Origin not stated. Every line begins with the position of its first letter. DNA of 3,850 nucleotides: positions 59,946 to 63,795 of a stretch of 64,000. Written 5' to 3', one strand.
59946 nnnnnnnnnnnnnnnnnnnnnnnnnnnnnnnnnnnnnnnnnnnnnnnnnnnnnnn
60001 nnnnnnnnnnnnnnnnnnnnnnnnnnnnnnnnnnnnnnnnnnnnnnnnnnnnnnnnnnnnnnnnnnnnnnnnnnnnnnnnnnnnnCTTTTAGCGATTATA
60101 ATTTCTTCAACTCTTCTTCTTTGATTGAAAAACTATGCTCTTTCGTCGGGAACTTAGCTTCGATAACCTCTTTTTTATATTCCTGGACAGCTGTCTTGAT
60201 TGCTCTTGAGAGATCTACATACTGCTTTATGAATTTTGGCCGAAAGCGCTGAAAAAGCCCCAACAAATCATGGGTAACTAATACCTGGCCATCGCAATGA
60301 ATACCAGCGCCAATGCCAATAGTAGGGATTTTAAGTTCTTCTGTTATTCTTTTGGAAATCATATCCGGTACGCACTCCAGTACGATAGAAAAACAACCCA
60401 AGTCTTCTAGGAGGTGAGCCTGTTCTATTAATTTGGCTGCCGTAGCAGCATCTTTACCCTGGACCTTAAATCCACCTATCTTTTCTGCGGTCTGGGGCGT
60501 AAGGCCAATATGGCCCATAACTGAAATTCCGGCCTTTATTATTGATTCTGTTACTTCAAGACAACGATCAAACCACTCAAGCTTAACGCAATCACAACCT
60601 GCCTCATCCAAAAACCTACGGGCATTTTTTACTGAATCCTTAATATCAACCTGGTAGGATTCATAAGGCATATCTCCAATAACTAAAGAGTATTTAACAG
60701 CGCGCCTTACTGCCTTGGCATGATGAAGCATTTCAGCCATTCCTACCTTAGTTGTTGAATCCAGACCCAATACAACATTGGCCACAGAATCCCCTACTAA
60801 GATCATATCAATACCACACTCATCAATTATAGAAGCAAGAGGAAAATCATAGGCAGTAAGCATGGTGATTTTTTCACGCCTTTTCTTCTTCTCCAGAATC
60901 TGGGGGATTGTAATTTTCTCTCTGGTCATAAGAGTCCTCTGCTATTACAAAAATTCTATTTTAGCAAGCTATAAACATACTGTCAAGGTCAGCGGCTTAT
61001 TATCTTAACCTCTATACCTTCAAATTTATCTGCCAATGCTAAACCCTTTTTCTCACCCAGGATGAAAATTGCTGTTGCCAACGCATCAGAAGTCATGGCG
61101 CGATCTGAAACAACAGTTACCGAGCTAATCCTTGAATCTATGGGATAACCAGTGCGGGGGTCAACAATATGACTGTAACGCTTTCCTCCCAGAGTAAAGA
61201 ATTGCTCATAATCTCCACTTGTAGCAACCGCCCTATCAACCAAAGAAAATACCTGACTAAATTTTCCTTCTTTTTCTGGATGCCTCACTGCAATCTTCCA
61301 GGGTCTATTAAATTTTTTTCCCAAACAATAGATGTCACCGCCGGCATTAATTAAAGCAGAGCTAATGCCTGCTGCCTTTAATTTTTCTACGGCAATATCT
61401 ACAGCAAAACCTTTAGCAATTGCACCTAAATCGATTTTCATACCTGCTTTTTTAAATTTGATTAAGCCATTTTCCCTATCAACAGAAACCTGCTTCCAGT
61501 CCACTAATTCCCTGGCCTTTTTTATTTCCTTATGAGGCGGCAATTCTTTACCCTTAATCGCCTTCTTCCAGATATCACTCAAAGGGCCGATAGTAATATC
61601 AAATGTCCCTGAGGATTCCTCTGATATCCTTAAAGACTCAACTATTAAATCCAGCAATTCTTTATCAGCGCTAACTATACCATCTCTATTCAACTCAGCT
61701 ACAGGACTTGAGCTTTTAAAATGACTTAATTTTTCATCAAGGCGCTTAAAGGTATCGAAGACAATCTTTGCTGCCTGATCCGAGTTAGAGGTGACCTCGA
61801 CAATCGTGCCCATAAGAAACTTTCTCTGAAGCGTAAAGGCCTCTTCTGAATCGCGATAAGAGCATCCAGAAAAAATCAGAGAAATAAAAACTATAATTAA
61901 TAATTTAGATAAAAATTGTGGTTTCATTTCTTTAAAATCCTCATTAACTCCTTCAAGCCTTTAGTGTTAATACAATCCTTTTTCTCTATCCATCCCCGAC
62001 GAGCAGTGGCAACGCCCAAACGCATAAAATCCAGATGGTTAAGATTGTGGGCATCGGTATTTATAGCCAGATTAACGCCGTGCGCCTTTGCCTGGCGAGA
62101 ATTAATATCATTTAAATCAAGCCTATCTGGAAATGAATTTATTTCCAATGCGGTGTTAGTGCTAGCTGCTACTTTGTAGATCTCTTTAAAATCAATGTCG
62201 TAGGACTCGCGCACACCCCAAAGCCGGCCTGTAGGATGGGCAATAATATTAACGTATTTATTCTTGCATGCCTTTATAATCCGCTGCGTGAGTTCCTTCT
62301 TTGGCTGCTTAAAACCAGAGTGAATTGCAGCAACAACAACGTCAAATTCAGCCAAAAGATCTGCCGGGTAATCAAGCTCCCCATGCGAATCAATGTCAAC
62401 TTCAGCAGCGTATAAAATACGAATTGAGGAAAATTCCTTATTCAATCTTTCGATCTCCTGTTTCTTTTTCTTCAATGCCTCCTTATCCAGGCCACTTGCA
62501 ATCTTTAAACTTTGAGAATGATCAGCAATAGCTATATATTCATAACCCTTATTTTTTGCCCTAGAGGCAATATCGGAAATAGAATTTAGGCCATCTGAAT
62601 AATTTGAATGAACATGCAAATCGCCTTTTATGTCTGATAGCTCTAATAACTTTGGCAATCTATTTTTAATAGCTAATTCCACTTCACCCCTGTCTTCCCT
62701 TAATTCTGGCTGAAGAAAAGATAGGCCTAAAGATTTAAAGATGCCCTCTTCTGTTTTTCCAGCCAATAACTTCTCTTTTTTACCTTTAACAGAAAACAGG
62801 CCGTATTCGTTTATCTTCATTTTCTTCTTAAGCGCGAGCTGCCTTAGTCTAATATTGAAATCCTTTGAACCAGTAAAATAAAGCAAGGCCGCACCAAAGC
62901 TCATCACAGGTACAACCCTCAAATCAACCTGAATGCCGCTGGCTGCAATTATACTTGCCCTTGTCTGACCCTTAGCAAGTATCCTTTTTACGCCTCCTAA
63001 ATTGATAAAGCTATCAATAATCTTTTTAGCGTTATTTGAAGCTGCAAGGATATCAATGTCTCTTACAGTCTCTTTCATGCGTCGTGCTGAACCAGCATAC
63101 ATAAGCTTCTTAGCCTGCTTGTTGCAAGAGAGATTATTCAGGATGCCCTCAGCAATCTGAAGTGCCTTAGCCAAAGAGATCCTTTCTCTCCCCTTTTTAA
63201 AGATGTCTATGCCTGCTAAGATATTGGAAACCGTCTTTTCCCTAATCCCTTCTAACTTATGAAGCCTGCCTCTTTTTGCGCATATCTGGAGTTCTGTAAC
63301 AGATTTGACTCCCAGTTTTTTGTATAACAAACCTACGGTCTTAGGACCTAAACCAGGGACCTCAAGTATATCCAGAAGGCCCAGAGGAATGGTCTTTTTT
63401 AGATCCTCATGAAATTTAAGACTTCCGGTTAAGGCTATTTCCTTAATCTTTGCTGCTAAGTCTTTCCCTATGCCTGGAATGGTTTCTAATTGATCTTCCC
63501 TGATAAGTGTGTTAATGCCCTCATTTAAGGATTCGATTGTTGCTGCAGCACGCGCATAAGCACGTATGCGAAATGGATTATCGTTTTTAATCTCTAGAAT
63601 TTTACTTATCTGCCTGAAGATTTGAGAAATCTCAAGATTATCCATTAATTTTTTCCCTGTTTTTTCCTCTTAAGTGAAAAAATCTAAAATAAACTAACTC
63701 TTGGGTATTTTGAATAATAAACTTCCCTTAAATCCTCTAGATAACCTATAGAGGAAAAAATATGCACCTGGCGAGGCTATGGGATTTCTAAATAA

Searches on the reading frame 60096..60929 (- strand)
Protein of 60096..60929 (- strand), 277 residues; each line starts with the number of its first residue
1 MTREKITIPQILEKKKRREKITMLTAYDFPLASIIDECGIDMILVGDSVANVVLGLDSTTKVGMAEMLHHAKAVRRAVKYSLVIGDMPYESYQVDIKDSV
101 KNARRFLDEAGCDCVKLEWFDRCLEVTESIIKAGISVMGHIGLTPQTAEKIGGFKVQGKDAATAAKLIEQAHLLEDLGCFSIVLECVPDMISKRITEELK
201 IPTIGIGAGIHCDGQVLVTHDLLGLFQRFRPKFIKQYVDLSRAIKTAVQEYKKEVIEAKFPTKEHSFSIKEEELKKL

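Call 86: search_protein_families(library=pfam, proteins=[window:60096-60929:-], max_evalue=0.00001)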
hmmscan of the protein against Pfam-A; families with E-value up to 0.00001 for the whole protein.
window:60096-60929:- (277 aa): 1 family
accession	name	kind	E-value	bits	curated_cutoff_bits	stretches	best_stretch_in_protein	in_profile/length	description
PF02548.21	Pantoate_transf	-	3.9e-108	361.2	28.7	1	5-262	1-258/259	Ketopantoate hydroxymethyltransferase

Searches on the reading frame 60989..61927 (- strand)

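Call 86: search_protein_families(library=pfam, proteins=[window:60989-61927:-], max_evalue=0.00001)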
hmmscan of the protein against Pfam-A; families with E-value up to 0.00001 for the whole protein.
window:60989-61927:- (312 aa): 1 family
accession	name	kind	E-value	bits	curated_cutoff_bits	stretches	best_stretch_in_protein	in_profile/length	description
PF02424.20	ApbE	-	2.4e-88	296.5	25.6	1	39-307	1-264/266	ApbE family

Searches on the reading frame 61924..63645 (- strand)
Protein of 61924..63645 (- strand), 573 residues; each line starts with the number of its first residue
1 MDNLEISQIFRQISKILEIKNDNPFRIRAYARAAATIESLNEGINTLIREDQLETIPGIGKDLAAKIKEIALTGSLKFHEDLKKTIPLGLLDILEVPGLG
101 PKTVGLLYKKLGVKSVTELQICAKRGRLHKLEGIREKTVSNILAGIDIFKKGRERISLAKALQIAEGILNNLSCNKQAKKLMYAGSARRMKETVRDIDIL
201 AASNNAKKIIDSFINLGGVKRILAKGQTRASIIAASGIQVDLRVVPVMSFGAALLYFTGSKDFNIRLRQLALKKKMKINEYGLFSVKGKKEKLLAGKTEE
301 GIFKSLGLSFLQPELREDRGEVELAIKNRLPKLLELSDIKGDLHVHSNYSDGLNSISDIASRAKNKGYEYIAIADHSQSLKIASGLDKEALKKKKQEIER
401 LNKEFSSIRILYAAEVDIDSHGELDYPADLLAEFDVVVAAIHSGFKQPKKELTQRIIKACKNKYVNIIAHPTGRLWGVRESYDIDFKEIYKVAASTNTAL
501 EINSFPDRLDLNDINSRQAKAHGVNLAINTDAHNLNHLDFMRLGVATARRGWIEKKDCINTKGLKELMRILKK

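Call 86: search_protein_families(library=pfam, proteins=[window:61924-63645:-], max_evalue=0.00001)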
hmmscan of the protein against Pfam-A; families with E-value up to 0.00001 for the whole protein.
window:61924-63645:- (573 aa): 4 families
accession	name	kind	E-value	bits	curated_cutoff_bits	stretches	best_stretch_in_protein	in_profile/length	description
PF14791.11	DNA_pol_B_thumb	-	2.5e-24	85.3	25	1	253-317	1-63/63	DNA polymerase beta thumb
PF14716.13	HHH_8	-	4.6e-19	69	30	1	1-75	1-72/73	Helix-hairpin-helix domain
PF02811.25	PHP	-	3.1e-13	50.8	26.4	1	342-504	1-163/164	PHP domain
PF14520.12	HHH_5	-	1.1e-09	39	27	1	92-144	3-53/57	Helix-hairpin-helix domain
